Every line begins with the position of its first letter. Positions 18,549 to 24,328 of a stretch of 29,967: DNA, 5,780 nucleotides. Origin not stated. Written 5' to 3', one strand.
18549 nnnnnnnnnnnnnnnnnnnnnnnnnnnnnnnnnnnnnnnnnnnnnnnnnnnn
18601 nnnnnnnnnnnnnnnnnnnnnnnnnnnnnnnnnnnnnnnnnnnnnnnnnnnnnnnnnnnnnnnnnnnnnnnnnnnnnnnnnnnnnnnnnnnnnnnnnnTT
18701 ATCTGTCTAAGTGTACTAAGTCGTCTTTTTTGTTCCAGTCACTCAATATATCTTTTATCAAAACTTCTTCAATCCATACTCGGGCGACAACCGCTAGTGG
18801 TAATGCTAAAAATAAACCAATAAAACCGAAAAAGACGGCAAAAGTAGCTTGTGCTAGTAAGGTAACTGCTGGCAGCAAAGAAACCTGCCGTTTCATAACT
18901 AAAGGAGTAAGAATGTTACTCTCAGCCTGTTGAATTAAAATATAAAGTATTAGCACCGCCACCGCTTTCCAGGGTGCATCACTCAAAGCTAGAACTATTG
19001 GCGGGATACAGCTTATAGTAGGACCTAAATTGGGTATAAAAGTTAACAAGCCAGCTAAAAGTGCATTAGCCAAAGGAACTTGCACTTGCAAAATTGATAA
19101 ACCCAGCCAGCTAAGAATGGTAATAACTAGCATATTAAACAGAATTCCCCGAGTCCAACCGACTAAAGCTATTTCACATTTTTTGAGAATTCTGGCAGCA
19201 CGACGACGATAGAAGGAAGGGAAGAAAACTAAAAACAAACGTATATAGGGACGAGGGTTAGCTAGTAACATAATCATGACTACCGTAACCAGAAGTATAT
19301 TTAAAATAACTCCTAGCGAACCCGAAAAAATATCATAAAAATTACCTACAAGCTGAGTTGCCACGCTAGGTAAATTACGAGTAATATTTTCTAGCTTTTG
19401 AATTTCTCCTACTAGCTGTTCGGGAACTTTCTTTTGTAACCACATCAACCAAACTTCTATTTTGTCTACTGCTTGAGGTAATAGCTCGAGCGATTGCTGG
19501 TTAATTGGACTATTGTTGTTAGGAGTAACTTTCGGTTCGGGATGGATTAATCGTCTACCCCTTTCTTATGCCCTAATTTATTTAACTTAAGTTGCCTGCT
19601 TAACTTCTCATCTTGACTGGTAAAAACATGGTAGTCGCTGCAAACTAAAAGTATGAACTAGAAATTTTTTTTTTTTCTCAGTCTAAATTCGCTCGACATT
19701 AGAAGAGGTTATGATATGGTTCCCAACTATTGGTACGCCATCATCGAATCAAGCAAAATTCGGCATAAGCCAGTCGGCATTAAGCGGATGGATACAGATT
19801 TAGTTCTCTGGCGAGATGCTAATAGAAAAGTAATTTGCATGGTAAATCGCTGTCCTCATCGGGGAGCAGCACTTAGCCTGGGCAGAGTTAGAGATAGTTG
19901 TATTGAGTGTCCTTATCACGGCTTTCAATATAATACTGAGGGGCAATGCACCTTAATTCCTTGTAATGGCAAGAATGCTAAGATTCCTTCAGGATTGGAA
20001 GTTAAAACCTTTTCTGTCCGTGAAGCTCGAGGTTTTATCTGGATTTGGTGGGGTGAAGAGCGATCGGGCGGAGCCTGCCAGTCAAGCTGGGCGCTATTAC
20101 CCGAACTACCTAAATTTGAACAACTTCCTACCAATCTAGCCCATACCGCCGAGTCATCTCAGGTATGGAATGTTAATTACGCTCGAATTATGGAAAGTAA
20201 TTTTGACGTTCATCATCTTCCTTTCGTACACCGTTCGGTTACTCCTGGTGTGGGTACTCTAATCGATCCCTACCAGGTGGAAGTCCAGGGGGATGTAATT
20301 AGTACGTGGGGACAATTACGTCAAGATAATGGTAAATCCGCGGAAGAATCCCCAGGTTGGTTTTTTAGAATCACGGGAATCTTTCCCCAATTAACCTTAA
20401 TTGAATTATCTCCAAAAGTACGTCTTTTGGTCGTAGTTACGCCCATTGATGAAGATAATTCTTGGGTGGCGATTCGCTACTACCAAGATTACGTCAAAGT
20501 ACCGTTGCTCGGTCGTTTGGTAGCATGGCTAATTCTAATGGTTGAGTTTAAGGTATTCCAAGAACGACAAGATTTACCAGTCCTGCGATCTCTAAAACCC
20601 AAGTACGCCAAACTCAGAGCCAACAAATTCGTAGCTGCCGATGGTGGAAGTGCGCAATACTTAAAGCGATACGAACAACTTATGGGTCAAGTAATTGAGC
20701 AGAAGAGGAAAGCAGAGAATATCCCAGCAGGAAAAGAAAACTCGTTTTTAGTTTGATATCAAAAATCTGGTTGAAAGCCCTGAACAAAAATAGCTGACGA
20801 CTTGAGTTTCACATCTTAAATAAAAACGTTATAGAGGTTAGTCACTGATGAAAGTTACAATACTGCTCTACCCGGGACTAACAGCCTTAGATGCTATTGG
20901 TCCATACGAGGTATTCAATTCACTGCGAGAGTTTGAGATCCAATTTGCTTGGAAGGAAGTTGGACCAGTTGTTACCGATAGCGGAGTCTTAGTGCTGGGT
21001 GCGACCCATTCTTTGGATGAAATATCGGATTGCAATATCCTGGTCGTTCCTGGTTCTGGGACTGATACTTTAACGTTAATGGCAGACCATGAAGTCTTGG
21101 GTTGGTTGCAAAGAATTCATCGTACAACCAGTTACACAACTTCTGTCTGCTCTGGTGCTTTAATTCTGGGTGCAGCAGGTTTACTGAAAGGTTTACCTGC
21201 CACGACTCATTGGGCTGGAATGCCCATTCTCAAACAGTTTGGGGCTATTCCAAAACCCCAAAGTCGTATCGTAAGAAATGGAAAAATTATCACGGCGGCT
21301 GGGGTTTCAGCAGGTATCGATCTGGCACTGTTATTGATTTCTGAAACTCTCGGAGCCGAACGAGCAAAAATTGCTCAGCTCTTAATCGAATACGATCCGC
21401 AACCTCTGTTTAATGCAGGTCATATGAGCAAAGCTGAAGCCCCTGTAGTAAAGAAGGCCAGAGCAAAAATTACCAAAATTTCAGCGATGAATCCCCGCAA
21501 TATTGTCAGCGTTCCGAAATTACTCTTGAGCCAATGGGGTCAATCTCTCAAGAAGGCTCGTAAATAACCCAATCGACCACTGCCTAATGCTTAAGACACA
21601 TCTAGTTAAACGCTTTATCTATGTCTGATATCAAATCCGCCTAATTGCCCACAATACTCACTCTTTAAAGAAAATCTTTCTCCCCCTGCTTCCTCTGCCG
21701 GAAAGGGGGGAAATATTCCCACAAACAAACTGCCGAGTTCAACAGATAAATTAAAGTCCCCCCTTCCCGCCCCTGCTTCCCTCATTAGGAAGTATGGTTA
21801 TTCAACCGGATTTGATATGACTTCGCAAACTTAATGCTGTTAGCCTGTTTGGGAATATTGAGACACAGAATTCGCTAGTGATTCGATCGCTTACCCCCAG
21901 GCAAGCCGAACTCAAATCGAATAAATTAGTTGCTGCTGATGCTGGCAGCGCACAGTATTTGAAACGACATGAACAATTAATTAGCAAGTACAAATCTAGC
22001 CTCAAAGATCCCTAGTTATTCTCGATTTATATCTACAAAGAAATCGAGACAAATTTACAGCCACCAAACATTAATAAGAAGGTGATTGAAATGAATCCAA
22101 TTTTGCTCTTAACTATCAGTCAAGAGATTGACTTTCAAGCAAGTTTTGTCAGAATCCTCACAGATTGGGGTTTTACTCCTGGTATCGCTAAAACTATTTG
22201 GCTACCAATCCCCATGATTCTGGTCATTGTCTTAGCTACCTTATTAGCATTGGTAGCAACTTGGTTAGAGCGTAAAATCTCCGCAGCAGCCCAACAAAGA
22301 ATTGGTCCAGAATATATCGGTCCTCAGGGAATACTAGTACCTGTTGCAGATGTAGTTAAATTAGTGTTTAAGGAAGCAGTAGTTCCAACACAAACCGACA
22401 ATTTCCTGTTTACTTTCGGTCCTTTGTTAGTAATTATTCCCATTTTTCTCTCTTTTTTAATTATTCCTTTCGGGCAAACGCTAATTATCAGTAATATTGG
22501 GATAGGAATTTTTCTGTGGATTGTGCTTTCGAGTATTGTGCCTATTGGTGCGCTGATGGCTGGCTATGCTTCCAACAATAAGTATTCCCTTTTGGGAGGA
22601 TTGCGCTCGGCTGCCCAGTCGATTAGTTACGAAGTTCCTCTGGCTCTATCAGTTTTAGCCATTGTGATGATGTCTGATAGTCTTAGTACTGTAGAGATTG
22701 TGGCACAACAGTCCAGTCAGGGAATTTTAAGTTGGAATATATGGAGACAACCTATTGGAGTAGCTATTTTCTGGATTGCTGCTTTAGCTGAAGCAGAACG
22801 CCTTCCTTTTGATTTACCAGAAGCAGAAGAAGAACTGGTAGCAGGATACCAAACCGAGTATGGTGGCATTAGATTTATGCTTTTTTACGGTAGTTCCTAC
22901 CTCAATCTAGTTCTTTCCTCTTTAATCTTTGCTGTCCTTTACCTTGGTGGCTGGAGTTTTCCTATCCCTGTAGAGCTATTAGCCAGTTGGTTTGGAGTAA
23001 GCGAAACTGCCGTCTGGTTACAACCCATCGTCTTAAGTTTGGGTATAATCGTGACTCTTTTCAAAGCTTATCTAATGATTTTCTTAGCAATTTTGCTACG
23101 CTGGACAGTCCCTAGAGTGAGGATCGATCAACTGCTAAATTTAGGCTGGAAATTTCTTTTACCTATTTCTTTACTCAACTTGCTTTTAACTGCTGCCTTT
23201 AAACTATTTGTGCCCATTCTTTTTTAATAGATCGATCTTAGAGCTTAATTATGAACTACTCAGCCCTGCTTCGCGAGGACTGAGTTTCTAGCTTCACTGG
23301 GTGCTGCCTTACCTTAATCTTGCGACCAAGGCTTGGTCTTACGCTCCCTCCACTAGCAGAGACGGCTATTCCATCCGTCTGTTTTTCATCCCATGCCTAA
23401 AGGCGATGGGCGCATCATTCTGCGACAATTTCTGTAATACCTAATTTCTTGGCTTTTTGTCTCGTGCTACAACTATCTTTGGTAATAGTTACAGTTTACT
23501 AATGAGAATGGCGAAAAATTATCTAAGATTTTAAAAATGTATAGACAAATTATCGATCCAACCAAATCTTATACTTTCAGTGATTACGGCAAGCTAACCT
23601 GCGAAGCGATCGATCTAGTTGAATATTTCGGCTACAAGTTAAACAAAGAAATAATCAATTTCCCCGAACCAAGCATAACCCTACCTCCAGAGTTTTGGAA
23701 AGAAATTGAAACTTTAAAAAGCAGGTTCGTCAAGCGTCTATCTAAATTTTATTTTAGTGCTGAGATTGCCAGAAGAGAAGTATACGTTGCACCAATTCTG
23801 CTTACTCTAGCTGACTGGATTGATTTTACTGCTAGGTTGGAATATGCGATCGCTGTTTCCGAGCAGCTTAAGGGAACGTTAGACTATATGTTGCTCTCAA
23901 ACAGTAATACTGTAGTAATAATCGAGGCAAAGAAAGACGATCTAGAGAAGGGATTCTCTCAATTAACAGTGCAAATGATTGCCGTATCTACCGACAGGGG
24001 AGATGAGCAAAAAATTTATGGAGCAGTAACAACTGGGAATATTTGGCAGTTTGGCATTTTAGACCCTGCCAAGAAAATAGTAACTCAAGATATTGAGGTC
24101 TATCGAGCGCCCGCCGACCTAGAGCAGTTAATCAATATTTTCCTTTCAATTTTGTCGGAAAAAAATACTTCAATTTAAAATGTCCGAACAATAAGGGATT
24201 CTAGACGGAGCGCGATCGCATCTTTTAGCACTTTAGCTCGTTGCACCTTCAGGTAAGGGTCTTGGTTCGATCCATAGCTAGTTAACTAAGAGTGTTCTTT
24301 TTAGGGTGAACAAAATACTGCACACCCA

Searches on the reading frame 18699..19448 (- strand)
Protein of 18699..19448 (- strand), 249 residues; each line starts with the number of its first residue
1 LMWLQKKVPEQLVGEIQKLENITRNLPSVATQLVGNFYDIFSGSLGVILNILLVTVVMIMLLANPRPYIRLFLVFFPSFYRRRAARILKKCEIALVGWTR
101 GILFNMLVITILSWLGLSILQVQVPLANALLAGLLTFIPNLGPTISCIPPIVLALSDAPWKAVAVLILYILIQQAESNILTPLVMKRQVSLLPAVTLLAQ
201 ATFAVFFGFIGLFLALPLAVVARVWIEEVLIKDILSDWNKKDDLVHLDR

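Call 50: search_protein_families(library=pfam, proteins=[window:18699-19448:-])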
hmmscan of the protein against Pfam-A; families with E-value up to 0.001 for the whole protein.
window:18699-19448:- (249 aa): 1 family
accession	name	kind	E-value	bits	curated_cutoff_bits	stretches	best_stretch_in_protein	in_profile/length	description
PF01594.21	AI-2E_transport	-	1e-48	166.7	34.3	1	21-229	117-326/327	AI-2E family transporter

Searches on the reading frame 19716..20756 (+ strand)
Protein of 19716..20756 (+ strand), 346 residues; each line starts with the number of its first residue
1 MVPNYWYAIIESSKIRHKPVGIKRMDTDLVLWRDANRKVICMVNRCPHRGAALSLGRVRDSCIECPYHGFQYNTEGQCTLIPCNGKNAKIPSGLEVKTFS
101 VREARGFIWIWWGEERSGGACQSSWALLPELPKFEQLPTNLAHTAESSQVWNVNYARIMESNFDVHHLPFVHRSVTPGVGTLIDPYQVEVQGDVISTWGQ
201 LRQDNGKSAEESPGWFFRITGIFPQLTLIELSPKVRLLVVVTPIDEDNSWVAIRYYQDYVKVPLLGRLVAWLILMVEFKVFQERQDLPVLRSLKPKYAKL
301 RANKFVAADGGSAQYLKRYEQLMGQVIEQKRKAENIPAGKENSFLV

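Call 50: search_protein_families(library=pfam, proteins=[window:19716-20756:+])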
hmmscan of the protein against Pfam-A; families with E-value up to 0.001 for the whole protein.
window:19716-20756:+ (346 aa): 2 families
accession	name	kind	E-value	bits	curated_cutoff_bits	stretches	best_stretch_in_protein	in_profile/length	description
PF00355.32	Rieske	-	1.1e-23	83.4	20.3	1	6-89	2-86/88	Rieske [2Fe-2S] domain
PF19112.6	VanA_C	-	1.4e-06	29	23.5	1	151-322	1-190/193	Vanillate O-demethylase oxygenase C-terminal domain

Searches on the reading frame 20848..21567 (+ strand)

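Call 50: search_protein_families(library=pfam, proteins=[window:20848-21567:+])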
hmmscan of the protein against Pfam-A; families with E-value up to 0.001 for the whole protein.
window:20848-21567:+ (239 aa): 1 family
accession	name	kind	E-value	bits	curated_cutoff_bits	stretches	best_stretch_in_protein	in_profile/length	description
PF01965.30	DJ-1_PfpI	-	3.7e-18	66.3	26.6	1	1-165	1-164/165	DJ-1/PfpI family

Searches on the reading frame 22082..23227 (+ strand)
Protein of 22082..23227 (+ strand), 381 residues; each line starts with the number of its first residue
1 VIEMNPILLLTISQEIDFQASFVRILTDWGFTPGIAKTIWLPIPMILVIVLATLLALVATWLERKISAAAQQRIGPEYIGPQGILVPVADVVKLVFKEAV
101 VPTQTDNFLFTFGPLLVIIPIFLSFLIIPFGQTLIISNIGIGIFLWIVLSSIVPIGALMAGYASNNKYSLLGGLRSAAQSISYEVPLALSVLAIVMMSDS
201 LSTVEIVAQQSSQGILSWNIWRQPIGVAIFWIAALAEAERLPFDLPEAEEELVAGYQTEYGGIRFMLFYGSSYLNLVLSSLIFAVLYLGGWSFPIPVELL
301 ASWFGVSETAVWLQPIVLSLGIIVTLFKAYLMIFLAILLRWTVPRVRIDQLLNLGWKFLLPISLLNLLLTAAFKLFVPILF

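Call 50: search_protein_families(library=pfam, proteins=[window:22082-23227:+])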
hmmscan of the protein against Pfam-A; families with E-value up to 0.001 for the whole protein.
window:22082-23227:+ (381 aa): 1 family
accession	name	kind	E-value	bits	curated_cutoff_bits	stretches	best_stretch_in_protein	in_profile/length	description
PF00146.26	NADHdh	-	3.4e-109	365.2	27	1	45-371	3-298/298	NADH dehydrogenase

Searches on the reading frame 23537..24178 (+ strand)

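Call 50: search_protein_families(library=pfam, proteins=[window:23537-24178:+])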
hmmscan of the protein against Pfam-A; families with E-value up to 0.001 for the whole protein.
window:23537-24178:+ (213 aa): 1 family
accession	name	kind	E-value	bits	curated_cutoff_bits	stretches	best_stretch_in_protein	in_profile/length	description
PF04313.20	HSDR_N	-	0.00014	22.3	25.1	1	59-146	63-161/198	Type I restriction enzyme R protein N terminus (HSDR_N)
